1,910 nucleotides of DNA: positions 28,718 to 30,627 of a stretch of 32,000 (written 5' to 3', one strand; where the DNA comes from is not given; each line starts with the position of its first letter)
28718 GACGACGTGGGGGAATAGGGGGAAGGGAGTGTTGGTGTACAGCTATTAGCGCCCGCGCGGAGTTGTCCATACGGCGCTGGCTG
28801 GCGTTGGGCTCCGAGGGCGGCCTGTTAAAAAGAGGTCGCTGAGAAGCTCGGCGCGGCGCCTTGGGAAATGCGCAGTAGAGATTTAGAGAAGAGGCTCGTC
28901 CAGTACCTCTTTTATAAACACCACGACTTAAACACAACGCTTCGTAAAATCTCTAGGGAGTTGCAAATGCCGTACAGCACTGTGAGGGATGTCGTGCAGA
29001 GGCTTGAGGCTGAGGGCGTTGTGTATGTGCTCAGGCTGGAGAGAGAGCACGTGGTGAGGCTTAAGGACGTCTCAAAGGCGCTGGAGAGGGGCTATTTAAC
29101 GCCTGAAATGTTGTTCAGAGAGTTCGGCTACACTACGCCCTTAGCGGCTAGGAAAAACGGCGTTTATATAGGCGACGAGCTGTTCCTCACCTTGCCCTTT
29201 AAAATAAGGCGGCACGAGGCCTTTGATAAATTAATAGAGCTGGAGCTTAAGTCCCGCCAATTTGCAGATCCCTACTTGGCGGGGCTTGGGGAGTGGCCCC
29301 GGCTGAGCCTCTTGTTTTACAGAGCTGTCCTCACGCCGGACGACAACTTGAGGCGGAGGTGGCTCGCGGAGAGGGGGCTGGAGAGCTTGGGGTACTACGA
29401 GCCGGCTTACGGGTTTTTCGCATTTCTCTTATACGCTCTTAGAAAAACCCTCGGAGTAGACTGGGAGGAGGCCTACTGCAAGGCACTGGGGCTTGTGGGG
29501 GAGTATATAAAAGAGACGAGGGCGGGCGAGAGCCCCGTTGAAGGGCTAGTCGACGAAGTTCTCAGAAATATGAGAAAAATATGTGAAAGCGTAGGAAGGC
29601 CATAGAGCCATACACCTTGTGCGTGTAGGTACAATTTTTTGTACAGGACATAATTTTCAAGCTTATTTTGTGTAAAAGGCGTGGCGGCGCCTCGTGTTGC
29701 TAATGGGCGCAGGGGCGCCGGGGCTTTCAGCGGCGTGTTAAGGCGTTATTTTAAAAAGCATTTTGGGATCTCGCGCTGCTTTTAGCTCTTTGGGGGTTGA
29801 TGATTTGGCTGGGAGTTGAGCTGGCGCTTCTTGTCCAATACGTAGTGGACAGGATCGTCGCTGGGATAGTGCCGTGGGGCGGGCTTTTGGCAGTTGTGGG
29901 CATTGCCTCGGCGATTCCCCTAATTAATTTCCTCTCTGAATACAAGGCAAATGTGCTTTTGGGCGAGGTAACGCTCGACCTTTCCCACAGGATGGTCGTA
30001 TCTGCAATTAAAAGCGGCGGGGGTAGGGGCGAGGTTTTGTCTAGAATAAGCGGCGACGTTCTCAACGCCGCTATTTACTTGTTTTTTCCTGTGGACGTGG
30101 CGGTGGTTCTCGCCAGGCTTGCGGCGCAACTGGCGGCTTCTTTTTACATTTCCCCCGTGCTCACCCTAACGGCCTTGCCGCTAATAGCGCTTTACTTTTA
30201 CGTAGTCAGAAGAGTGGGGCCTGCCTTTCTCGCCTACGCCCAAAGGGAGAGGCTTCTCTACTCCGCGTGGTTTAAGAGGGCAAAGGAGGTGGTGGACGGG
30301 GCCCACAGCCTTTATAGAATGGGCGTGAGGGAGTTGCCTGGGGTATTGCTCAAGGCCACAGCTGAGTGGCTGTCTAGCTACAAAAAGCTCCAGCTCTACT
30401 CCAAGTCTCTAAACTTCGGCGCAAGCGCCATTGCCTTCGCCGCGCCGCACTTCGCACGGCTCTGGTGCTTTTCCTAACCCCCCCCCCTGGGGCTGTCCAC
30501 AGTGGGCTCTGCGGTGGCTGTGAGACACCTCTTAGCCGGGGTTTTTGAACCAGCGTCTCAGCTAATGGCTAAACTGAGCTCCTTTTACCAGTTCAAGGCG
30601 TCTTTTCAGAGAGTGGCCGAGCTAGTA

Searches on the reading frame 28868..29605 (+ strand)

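Call 50: search_protein_families(library=pfam, proteins=[window:28868-29605:+], max_evalue=0.001)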
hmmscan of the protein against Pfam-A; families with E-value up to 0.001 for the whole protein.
window:28868-29605:+ (245 aa): 1 family
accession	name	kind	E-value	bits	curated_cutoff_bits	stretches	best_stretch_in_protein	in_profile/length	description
PF01978.25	TrmB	-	5e-05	23.5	25.6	1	23-64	23-63/68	Sugar-specific transcriptional regulator TrmB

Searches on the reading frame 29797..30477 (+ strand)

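Call 50: search_protein_families(library=pfam, proteins=[window:29797-30477:+], max_evalue=0.001)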
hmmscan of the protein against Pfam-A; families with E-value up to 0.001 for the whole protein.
window:29797-30477:+ (226 aa): 1 family
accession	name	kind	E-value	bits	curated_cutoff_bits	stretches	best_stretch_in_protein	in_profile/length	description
PF00664.28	ABC_membrane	-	0.00065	19.9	28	0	77-170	97-191/274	ABC transporter transmembrane region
